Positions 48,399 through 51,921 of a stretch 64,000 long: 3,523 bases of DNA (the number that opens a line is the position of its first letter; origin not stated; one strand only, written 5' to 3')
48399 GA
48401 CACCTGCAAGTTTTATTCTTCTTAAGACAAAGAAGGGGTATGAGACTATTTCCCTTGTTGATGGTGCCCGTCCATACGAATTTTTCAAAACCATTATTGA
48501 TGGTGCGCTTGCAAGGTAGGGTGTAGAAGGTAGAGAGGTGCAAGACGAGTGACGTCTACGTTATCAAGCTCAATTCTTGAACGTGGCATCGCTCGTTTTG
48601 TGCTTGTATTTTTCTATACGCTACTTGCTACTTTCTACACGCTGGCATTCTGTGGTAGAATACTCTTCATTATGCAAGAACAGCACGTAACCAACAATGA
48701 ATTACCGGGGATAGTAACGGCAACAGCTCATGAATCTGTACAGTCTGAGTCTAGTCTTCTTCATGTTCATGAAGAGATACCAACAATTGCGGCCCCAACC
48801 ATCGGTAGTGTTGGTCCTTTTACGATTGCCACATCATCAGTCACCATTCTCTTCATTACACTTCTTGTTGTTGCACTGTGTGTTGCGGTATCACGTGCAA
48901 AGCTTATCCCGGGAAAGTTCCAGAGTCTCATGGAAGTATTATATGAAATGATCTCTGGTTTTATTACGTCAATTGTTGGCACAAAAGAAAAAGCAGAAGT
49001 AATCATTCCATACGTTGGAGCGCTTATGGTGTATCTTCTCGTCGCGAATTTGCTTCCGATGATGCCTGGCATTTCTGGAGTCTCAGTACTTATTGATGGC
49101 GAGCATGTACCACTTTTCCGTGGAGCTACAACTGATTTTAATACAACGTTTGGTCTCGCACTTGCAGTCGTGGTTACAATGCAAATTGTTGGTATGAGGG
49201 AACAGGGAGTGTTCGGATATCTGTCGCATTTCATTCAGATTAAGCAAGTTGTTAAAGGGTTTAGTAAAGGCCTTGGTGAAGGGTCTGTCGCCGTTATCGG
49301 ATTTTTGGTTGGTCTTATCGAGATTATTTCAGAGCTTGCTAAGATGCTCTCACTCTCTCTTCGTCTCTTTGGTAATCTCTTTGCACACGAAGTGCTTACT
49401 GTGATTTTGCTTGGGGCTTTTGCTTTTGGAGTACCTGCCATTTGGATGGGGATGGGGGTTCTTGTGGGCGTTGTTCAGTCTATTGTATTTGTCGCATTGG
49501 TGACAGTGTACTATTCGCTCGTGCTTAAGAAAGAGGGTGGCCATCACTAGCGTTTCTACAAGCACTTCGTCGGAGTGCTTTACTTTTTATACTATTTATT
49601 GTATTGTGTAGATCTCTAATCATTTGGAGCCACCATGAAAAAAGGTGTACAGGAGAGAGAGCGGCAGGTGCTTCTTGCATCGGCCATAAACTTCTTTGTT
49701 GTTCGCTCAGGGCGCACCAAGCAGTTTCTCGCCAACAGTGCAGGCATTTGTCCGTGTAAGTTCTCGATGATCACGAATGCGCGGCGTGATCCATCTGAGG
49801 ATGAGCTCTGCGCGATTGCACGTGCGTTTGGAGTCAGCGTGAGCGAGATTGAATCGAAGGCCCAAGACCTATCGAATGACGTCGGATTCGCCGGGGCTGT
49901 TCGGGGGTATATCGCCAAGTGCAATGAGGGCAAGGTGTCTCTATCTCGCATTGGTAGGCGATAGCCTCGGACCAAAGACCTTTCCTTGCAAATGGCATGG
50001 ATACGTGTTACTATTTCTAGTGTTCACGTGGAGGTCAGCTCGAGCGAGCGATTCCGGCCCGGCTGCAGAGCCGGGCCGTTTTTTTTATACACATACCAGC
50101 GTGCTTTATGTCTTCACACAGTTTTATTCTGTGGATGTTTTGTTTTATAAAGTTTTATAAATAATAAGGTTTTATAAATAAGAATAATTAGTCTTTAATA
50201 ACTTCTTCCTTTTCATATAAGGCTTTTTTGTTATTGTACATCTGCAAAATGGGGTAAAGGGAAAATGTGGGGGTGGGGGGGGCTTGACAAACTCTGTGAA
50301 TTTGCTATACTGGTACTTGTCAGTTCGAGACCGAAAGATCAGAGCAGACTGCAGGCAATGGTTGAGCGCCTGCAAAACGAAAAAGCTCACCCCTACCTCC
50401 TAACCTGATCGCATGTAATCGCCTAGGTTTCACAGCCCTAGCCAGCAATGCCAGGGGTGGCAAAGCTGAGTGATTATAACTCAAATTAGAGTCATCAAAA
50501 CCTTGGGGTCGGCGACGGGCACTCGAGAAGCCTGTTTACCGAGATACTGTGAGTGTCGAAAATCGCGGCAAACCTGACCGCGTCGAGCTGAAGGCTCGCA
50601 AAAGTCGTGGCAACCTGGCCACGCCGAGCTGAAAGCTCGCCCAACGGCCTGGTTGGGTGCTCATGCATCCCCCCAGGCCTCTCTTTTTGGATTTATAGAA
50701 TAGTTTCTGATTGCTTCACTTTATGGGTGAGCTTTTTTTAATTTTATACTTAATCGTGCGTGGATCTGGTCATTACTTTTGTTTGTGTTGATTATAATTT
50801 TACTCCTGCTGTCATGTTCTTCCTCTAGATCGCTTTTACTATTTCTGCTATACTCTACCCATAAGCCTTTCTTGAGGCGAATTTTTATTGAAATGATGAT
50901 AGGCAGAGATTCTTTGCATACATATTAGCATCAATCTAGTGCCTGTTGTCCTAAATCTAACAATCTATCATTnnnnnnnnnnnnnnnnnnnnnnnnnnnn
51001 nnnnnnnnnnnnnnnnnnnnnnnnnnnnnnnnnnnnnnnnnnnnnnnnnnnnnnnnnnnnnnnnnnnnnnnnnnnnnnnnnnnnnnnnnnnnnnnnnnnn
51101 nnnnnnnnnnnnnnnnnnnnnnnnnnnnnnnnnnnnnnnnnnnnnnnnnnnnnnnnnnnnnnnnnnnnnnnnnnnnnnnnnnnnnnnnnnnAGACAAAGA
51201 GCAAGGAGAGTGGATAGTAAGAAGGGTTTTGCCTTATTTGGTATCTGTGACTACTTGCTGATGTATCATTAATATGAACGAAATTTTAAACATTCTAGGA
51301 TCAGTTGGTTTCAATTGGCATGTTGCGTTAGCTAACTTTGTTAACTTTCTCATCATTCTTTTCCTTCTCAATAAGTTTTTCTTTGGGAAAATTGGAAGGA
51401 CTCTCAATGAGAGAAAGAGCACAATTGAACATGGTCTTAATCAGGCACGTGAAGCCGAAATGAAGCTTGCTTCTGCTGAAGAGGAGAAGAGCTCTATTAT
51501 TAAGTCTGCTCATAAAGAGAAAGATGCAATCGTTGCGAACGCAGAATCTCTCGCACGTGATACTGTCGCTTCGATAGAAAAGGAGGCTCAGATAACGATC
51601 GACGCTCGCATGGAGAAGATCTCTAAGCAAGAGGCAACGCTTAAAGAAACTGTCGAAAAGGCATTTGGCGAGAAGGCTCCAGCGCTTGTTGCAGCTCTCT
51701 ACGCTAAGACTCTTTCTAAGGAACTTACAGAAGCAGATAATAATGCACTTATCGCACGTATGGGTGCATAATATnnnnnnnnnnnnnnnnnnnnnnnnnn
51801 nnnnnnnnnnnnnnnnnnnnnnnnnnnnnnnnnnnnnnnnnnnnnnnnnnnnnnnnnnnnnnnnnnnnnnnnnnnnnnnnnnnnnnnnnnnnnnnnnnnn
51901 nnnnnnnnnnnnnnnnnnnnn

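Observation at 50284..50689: Candidate novel structured ncRNA with consensus promoter, terminator and covarying tandem hairpin modules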

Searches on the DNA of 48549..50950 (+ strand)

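Call 4: search_rna_families(source=window, start=50000, end=50950, threshold=evalue, max_evalue=10, show_alignments=4)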
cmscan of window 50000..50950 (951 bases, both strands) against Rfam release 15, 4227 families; matches with E-value up to 10: 12.
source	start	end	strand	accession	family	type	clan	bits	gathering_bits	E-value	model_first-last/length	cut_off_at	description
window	50088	50165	-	RF02644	Spy490380c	Gene; sRNA;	-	26.2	65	0.85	1-96/96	no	S. pyogenes small RNA Spy490380c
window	50033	50085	+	RF02278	Betaproteobacteria_toxic_sRNA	Gene; sRNA;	-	24.9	50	0.014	1-64/64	no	Betaproteobacteria toxic small RNA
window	50055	50080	+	RF01519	CC0196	Gene; sRNA;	-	23.5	35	0.0081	33-58/58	no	Caulobacter sRNA CC0196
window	50006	50085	+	RF02630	Hrs12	Gene; sRNA;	-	19.9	70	1.9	1-87/87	no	Hfq-regulated sRNA 12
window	50024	50086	+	RF02837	anti-hemB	Gene; sRNA;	-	18.9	49.5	0.1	1-81/81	no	Burkholderia RNA 7 (anti-hemB)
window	50722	50767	-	RF02925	6A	Gene; sRNA;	-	18.1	41.2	2.3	1-52/52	no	6A RNA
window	50057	50076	+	RF01322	CRISPR-DR9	Gene; CRISPR;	-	17.7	45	0.73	6-25/37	no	CRISPR RNA direct repeat element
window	50196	50273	+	RF00705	mir-202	Gene; miRNA;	-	16.8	51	0.96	1-76/76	no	mir-202 microRNA precursor family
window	50007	50085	+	RF02869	ncS025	Gene; sRNA;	-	16.7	46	3.3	1-85/85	no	Burkholderia sRNA 25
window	50057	50076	-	RF01322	CRISPR-DR9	Gene; CRISPR;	-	15.3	45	3.8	6-25/37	no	CRISPR RNA direct repeat element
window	50037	50093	+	RF00519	suhB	Gene; sRNA;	CL00108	14.4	41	4.8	1-77/77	no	Makes More Granules Regulator RNA (mmgR)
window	50162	50186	+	RF03010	mcrA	Gene; sRNA;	-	10.8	57.6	7.5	1-51/51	no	mcrA RNA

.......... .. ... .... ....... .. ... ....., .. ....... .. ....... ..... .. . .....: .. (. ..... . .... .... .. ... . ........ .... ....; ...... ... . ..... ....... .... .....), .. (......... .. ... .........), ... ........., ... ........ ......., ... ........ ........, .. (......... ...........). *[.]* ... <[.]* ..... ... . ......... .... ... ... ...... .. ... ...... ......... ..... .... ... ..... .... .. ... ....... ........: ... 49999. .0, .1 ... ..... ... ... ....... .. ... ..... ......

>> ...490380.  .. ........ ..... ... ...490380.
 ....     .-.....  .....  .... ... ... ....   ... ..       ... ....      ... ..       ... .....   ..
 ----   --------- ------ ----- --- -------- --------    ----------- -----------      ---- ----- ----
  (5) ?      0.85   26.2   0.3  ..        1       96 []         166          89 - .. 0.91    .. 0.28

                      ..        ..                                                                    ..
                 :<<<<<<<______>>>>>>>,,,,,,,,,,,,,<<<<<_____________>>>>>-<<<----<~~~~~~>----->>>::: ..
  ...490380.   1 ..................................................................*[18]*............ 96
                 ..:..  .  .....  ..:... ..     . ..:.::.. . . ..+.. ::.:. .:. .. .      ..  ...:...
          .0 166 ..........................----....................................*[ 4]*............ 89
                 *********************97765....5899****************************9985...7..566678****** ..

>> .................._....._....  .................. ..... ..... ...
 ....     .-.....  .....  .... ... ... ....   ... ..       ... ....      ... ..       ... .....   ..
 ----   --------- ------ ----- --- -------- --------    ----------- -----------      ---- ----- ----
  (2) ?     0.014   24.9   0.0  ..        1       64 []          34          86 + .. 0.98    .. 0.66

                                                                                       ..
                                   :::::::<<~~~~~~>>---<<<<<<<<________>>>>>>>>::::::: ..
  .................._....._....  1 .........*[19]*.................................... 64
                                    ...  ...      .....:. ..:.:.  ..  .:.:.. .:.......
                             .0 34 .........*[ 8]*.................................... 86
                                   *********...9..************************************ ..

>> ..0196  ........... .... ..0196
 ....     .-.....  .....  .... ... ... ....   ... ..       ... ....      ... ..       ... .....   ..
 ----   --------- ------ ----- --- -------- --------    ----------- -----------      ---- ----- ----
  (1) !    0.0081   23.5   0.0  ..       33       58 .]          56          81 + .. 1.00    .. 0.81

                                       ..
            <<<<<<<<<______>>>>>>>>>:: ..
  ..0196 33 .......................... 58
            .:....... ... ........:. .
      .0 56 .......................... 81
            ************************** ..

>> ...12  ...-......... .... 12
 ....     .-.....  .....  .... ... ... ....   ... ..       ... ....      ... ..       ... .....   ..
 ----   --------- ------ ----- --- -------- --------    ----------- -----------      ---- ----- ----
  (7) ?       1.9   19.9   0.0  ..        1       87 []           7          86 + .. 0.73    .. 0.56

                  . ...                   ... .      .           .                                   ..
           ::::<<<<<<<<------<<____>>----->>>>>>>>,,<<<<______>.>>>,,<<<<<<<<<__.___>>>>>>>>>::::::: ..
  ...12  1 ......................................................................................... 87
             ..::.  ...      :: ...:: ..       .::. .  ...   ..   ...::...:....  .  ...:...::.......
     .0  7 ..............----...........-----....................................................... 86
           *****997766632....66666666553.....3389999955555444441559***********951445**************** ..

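Call 15: search_dna_similar(query=window:50250-50760:+, collection=phages, mode=distant, max_evalue=0.01)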
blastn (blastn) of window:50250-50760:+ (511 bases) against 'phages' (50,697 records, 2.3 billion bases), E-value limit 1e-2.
No match.

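Call 17: search_rna_families(source=window, start=49540, end=50110, threshold=evalue, max_evalue=10, show_alignments=2)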
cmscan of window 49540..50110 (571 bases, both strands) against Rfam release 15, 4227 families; matches with E-value up to 10: 12.
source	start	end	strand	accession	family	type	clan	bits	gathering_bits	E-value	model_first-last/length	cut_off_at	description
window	50033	50085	+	RF02278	Betaproteobacteria_toxic_sRNA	Gene; sRNA;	-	24.9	50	0.0085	1-64/64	no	Betaproteobacteria toxic small RNA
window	50055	50080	+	RF01519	CC0196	Gene; sRNA;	-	23.5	35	0.0049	33-58/58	no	Caulobacter sRNA CC0196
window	50006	50085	+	RF02630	Hrs12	Gene; sRNA;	-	19.9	70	1.1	1-87/87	no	Hfq-regulated sRNA 12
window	50024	50086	+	RF02837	anti-hemB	Gene; sRNA;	-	18.9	49.5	0.063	1-81/81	no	Burkholderia RNA 7 (anti-hemB)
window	50057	50076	+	RF01322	CRISPR-DR9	Gene; CRISPR;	-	17.7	45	0.44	6-25/37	no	CRISPR RNA direct repeat element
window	50007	50085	+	RF02869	ncS025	Gene; sRNA;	-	16.7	46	2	1-85/85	no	Burkholderia sRNA 25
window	49561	49605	+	RF01291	SNORD97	Gene; snRNA; snoRNA; CD-box;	-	16.3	45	4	35-81/142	no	Small nucleolar RNA SNORD97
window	50057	50076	-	RF01322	CRISPR-DR9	Gene; CRISPR;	-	15.3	45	2.3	6-25/37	no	CRISPR RNA direct repeat element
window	50037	50093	+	RF00519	suhB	Gene; sRNA;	CL00108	14.4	41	2.9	1-77/77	no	Makes More Granules Regulator RNA (mmgR)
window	50042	50082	+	RF01397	isrO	Gene; sRNA;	-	14.3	42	1.5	1-201/201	no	isrO Hfq binding RNA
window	49627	49673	+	RF01170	snoU61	Gene; snRNA; snoRNA; CD-box;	CL00067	13.4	55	9.4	1-84/84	no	Small nucleolar RNA U61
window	49757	49775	+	RF00390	TYMV_upPK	Cis-reg;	-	13.2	38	9.3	1-23/23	no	turnip yellow mosaic virus upstream pseudo-knot (TYMV_upPK)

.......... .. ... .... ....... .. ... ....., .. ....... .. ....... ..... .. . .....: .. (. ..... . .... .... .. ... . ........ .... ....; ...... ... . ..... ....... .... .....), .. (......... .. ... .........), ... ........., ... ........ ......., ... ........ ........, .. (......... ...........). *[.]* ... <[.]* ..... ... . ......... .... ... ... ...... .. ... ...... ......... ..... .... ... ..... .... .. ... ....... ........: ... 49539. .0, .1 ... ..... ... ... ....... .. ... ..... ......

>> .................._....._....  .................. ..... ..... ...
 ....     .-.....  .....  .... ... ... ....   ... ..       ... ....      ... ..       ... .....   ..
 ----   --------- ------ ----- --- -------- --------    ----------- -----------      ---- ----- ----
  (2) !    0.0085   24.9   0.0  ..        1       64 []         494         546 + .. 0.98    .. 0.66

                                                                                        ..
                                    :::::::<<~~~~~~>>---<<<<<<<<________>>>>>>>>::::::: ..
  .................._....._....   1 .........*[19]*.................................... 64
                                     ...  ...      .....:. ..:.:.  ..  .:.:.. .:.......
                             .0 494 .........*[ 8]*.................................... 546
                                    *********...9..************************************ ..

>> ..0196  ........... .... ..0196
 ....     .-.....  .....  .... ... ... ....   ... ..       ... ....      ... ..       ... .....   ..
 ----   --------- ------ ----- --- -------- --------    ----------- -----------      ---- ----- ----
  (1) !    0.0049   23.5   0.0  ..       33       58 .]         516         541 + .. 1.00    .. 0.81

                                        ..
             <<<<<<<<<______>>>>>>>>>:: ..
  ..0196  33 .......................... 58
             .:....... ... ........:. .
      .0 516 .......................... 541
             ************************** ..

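Call 24: search_rna_families(sources=[L005, L010, L016, L017, L008, L014, L015, L025, L036, L024, L028, L029, L031, L023, L021, L022], threshold=gathering)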
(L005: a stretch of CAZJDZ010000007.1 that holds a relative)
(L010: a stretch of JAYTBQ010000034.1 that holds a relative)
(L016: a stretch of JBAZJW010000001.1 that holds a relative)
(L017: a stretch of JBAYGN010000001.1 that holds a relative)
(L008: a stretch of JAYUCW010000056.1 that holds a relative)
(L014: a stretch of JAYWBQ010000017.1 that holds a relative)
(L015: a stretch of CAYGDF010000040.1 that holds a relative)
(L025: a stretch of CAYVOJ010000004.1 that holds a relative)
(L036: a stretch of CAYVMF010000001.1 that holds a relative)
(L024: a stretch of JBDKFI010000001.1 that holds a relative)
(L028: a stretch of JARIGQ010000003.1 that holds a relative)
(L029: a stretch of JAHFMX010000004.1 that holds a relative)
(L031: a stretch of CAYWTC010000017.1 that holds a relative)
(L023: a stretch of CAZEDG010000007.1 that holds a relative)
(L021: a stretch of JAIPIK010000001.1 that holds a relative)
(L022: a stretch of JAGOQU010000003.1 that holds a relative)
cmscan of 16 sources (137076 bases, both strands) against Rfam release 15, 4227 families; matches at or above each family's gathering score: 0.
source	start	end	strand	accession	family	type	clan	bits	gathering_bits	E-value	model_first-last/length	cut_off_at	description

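Call 54: search_dna_similar(query=window:50284-50760:+, collection=plasmids, mode=distant, max_evalue=0.01)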
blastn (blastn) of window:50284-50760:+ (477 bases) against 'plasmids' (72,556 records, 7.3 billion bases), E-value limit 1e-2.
No match.

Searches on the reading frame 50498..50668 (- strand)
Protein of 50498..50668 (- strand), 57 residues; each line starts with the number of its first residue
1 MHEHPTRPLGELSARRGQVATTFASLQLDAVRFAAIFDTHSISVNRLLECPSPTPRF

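Call 32: find_homologous_proteins(query=window:50498-50668:-, max_evalue=10)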
Query window:50498-50668:- (57 aa): 1 proteins with E <= 10 among 1 candidates.
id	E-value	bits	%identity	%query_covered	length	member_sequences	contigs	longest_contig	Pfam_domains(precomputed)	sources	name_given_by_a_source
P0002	2.0e-30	120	100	100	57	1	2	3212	-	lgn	-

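Call 82: search_protein_representatives(protein=window:50498-50668:-)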
Query: 57 residues. Proteins with E-value up to 0.001 (for the whole library): 3; up to 1e-10: 1; up to 1e-30: 1. The best 3 are listed.
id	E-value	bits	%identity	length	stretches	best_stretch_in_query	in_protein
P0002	6.5e-31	120.0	100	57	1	1-57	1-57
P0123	1.7e-07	46.9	28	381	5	10-48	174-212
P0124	3.4e-04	36.7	30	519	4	26-55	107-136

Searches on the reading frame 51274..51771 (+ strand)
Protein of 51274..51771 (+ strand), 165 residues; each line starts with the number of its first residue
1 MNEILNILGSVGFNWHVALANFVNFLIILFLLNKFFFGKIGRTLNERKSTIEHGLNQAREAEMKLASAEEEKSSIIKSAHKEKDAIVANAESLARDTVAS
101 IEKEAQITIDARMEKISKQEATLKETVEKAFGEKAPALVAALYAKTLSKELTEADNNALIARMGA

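Call 53: find_encoding_contigs(protein=window:51274-51771:+, flank=2500, max_places=10)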
Protein window:51274-51771:+ (165 aa): 1 contig read that carries it; 1 place shown.
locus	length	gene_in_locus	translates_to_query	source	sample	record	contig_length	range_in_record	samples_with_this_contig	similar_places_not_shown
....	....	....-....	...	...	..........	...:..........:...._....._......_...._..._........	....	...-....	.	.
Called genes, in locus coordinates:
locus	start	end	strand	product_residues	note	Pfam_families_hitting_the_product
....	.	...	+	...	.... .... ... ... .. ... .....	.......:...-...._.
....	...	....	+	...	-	-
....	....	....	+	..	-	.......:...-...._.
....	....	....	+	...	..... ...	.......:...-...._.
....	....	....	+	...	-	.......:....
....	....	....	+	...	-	?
